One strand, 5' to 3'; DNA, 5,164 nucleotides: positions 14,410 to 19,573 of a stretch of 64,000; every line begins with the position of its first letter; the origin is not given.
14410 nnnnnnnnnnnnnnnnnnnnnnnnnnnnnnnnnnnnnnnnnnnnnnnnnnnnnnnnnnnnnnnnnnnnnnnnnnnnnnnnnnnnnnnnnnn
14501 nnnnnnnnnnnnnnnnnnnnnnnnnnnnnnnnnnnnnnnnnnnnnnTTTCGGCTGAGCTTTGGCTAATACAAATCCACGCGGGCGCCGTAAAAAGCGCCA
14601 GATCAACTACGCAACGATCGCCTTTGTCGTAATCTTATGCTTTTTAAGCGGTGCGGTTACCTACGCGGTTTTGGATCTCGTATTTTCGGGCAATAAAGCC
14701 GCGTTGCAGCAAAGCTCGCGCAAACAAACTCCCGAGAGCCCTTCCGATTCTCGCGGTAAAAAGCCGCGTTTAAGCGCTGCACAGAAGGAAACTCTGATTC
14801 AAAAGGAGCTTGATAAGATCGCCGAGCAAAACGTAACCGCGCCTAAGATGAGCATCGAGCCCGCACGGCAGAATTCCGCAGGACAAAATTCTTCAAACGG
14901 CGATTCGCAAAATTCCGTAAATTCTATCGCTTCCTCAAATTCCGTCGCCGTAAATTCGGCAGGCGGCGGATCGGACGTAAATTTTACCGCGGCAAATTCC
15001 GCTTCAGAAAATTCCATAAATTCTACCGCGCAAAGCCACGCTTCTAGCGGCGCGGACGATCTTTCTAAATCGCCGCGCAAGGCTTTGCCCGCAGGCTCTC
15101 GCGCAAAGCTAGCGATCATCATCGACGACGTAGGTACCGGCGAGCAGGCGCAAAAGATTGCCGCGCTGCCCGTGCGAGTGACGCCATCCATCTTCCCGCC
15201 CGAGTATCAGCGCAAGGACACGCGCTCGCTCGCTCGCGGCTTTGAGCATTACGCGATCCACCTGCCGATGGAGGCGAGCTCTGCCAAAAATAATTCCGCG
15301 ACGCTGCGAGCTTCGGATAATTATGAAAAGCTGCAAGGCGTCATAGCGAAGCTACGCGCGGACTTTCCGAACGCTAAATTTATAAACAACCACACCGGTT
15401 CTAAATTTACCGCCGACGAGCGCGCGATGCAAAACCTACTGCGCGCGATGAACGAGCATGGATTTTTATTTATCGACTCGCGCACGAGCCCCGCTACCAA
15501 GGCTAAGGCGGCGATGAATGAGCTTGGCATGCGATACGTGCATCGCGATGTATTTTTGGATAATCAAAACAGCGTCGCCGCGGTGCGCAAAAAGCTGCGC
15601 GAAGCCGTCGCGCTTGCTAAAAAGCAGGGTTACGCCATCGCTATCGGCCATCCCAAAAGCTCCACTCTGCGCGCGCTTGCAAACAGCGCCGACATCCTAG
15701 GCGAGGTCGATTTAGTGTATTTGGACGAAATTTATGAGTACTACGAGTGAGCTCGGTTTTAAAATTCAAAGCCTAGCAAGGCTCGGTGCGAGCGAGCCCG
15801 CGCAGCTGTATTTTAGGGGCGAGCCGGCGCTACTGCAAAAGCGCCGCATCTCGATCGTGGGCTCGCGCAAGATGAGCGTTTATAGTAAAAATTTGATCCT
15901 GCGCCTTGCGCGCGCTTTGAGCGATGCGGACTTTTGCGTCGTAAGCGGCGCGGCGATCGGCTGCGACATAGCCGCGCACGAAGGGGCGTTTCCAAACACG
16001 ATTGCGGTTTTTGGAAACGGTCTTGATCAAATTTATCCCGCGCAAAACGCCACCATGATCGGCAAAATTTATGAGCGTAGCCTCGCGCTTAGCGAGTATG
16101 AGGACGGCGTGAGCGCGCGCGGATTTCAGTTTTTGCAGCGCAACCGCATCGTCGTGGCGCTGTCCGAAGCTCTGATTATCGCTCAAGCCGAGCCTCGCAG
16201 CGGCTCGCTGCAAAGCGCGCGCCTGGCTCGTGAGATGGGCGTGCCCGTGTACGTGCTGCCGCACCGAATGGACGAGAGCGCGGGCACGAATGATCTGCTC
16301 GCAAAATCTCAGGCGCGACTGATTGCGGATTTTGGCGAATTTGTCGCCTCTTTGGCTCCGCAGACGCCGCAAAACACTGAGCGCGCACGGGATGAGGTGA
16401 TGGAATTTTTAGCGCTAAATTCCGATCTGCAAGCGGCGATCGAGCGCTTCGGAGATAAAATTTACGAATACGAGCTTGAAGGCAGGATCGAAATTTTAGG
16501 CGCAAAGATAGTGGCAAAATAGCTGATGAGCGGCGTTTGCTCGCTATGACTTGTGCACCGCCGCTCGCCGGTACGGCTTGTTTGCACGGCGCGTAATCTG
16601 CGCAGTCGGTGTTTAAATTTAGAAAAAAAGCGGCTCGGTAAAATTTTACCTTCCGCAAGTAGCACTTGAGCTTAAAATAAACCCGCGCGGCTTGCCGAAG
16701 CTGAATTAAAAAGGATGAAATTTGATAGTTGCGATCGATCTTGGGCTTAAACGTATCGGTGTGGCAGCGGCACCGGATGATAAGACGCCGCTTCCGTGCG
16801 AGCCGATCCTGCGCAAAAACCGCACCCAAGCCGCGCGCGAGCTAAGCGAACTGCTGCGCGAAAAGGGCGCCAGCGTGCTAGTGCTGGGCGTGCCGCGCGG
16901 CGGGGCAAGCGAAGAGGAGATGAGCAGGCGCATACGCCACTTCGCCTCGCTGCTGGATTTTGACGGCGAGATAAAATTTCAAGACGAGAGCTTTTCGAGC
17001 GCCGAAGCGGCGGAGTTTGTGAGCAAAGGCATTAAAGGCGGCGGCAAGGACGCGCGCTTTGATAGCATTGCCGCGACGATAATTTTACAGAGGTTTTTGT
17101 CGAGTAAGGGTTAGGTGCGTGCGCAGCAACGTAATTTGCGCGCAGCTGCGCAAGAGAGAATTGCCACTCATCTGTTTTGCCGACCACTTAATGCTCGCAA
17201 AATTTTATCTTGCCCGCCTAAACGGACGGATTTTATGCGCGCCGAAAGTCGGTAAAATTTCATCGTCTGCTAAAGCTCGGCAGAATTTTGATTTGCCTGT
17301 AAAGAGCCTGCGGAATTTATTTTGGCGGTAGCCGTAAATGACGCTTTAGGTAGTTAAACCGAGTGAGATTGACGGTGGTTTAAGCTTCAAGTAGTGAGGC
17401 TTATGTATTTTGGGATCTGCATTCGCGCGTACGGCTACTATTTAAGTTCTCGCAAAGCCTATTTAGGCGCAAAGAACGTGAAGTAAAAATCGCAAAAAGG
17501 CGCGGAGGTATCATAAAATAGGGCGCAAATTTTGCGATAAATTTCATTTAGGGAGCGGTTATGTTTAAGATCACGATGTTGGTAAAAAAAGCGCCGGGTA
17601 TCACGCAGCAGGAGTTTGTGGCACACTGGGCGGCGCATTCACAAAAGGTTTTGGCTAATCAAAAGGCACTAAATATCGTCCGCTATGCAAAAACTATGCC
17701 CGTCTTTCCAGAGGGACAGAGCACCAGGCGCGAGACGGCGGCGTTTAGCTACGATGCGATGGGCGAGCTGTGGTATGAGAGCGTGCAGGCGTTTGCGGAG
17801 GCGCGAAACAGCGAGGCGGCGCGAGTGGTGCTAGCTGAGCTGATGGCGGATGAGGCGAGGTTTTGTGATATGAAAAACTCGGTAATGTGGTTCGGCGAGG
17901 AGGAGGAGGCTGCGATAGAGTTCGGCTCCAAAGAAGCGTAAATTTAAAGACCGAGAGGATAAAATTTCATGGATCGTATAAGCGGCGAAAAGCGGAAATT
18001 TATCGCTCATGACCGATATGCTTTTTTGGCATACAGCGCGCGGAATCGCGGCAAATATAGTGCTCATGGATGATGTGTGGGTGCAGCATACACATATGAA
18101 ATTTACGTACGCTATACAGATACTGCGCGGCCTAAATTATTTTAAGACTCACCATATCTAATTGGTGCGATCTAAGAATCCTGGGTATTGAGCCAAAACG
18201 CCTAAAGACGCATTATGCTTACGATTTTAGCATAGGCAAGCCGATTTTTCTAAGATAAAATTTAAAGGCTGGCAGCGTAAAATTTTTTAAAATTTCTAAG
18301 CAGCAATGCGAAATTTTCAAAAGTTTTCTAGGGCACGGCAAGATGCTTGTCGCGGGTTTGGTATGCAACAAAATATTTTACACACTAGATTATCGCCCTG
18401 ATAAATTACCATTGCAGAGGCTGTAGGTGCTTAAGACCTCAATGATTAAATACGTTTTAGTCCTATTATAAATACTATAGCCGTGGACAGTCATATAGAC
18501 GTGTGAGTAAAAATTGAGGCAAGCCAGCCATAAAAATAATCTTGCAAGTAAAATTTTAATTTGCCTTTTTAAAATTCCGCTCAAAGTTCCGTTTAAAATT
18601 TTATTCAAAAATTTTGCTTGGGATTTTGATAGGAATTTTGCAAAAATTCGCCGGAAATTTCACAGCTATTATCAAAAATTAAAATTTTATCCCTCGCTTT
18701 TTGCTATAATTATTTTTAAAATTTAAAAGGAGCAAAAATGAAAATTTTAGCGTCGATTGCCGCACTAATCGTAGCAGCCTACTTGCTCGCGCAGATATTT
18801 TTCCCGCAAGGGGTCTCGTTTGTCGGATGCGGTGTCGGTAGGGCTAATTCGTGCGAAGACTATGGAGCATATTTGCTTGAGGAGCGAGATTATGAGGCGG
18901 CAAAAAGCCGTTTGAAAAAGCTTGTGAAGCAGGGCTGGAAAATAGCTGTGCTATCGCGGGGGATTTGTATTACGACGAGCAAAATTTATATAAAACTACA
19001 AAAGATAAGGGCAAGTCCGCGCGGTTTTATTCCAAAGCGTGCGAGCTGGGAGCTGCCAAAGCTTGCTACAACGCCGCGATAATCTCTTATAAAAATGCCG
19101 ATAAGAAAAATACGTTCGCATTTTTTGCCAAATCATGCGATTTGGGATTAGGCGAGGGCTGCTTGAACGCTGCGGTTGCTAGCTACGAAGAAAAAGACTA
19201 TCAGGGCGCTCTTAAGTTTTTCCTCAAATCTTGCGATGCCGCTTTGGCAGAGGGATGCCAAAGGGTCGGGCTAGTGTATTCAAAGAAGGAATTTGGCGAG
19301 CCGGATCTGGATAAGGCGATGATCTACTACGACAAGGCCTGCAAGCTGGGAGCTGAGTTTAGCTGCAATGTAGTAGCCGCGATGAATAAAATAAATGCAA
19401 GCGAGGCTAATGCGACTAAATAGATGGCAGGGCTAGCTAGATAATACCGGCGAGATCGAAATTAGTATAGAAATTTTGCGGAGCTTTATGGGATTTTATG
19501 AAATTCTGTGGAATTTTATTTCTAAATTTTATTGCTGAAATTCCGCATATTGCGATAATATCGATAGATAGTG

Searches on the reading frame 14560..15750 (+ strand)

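Call 27: search_protein_families(library=pfam, proteins=[window:14560-15750:+])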
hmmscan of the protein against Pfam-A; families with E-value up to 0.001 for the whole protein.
window:14560-15750:+ (396 aa): 1 family
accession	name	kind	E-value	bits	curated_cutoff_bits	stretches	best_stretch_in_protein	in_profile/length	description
PF04748.18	Polysacc_deac_2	-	1.1e-58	198.2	27.5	1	186-391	1-211/212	Divergent polysaccharide deacetylase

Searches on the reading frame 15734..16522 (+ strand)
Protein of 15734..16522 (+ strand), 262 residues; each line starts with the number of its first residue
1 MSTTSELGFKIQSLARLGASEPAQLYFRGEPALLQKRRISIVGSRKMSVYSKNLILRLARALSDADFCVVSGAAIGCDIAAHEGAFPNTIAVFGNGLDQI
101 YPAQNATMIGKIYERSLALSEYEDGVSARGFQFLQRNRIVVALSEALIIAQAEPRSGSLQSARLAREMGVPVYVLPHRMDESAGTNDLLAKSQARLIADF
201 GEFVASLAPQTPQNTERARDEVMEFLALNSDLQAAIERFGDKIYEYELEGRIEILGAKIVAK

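Call 27: search_protein_families(library=pfam, proteins=[window:15734-16522:+])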
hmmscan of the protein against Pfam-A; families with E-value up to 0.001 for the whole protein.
window:15734-16522:+ (262 aa): 2 families
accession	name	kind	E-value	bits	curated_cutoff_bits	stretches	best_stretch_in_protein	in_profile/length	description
PF02481.21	DNA_processg_A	-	5.8e-53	179.6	29.6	1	20-196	26-209/212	DNA recombination-mediator protein A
PF18306.6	LDcluster4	-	3.4e-05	24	26.3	1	37-180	2-125/151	SLOG cluster4 family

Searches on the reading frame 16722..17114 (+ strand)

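Call 27: search_protein_families(library=pfam, proteins=[window:16722-17114:+])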
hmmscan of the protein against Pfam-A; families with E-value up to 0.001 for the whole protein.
window:16722-17114:+ (130 aa): 1 family
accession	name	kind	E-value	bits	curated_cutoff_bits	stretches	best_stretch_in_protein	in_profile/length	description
PF03652.20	RuvX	-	5.1e-26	92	29.2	1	2-127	3-133/134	Holliday junction resolvase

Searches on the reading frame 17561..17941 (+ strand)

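Call 27: search_protein_families(library=pfam, proteins=[window:17561-17941:+])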
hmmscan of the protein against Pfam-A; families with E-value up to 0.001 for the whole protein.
window:17561-17941:+ (126 aa): 1 family
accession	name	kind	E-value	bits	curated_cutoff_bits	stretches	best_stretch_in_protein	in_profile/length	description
PF07110.17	EthD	-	4.8e-16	60.1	22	1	12-104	2-95/96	EthD domain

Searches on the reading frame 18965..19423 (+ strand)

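Call 27: search_protein_families(library=pfam, proteins=[window:18965-19423:+])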
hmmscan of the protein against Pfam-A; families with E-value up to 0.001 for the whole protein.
window:18965-19423:+ (152 aa): 2 families
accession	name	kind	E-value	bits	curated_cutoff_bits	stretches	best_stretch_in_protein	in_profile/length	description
PF08238.18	Sel1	-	2.6e-07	31.4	30.7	0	97-129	3-35/36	Sel1 repeat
PF07719.23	TPR_2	-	0.00021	21.6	27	0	64-90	2-28/34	Tetratricopeptide repeat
